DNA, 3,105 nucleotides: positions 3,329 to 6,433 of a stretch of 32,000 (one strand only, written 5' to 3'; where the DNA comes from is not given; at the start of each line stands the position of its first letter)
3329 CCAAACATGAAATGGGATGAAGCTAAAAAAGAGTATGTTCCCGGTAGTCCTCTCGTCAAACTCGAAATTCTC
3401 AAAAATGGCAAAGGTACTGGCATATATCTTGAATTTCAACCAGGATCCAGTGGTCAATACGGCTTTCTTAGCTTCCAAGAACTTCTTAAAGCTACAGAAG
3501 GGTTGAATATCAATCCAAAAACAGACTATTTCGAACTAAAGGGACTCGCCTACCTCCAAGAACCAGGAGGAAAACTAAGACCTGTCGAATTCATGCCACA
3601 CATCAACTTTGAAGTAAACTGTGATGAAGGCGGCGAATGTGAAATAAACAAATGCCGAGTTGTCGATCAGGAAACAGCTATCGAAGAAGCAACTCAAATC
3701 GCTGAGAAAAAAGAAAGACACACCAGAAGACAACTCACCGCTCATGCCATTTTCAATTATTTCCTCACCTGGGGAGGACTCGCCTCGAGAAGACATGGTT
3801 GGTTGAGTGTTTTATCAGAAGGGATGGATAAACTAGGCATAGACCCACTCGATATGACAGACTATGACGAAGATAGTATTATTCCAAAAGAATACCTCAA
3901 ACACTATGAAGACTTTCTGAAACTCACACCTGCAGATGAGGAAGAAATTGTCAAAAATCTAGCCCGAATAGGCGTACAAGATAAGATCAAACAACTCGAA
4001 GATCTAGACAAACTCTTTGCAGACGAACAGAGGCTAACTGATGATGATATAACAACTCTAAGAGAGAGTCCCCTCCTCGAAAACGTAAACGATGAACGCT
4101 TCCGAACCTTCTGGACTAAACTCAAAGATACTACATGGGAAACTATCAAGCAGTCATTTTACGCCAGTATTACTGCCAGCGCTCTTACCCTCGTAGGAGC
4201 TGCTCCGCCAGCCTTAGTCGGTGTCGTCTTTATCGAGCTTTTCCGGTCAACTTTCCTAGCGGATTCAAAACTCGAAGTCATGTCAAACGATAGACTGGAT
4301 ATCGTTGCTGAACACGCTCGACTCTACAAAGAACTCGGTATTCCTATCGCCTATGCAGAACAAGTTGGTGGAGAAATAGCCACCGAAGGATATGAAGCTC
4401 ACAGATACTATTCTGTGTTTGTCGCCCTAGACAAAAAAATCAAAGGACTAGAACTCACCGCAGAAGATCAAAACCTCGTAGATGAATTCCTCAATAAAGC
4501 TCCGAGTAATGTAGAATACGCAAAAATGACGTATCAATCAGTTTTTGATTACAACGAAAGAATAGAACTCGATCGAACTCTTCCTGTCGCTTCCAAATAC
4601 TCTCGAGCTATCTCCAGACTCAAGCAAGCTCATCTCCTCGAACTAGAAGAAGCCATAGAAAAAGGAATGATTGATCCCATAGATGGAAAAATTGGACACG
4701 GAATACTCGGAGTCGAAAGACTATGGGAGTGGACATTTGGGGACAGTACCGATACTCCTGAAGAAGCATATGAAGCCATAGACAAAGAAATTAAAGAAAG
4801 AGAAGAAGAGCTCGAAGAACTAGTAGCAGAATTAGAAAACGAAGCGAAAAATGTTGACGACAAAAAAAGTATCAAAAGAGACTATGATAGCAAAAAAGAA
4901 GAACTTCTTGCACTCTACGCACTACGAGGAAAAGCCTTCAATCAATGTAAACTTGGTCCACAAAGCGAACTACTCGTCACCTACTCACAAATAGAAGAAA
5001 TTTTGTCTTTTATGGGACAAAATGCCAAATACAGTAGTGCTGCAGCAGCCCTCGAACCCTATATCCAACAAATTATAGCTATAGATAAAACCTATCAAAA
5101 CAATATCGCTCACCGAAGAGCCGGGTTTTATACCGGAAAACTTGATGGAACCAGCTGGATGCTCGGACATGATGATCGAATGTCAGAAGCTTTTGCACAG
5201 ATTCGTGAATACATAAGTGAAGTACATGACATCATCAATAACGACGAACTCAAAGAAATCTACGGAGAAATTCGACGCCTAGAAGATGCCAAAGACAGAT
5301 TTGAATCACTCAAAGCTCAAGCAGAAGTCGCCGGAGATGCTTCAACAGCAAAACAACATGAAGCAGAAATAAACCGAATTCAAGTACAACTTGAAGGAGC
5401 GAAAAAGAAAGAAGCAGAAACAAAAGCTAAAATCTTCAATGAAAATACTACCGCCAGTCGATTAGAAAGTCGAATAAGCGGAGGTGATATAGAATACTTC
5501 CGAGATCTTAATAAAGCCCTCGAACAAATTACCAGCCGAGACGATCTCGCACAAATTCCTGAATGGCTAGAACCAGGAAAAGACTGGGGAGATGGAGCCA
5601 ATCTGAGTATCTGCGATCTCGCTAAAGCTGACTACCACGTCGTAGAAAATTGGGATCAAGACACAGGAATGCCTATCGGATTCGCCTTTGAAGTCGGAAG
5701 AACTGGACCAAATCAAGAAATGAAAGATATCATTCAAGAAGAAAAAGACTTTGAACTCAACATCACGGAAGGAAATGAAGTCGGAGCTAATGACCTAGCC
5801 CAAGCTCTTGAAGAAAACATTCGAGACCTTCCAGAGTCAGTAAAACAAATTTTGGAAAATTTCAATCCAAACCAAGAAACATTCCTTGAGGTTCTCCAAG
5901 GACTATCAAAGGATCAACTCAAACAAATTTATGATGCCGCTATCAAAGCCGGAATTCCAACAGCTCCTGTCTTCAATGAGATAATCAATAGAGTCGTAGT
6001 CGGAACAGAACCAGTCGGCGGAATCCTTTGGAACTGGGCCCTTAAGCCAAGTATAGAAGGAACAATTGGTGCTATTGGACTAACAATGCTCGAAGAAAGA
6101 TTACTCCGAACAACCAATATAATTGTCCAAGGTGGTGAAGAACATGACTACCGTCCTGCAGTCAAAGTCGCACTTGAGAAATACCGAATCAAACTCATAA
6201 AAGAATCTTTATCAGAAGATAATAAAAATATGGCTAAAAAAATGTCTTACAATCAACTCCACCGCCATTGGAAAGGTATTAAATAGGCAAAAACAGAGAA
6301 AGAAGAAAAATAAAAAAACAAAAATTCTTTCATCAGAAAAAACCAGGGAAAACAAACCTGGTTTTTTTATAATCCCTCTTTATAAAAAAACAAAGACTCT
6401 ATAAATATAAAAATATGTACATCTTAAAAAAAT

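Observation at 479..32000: Giant-protein island built around a lone T4SS coupling ATPase: candidate surface attachment or transfer apparatus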

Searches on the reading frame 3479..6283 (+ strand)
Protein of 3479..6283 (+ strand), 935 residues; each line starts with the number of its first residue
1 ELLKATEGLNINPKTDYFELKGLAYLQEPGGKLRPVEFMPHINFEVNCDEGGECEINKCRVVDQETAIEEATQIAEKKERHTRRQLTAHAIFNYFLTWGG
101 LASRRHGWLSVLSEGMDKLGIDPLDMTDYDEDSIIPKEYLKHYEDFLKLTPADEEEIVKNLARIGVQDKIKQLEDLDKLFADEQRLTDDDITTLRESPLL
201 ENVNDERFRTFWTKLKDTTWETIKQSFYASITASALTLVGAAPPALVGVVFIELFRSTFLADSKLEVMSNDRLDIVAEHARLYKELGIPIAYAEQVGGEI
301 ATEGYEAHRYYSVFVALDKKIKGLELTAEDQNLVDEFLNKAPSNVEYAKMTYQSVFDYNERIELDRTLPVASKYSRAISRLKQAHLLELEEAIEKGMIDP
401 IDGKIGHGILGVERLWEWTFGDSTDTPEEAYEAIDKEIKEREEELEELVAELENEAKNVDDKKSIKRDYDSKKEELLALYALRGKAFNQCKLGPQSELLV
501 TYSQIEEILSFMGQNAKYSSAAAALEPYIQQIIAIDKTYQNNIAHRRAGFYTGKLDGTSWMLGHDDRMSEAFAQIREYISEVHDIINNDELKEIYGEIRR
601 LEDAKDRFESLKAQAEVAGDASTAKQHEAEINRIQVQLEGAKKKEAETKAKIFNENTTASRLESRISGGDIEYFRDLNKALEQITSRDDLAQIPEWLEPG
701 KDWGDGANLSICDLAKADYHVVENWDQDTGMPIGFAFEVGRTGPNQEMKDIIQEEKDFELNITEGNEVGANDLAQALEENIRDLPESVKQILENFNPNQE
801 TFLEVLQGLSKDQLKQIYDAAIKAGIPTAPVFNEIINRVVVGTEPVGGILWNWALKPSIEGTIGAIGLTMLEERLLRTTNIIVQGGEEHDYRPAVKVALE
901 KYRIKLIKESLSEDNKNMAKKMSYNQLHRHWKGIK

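Call 92: search_protein_families(library=pfam, proteins=[window:3479-6283:+], max_evalue=1)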
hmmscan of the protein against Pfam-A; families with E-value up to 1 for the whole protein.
window:3479-6283:+ (935 aa): 2 families
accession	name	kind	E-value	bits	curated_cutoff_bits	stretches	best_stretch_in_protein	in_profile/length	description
PF13808.11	DDE_Tnp_1_assoc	-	0.18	12.3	32.3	1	775-818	39-84/88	DDE_Tnp_1-associated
PF07245.16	Phlebovirus_G2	-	0.25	10.7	22.9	1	40-73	79-112/324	Phlebovirus glycoprotein G2 fusion domain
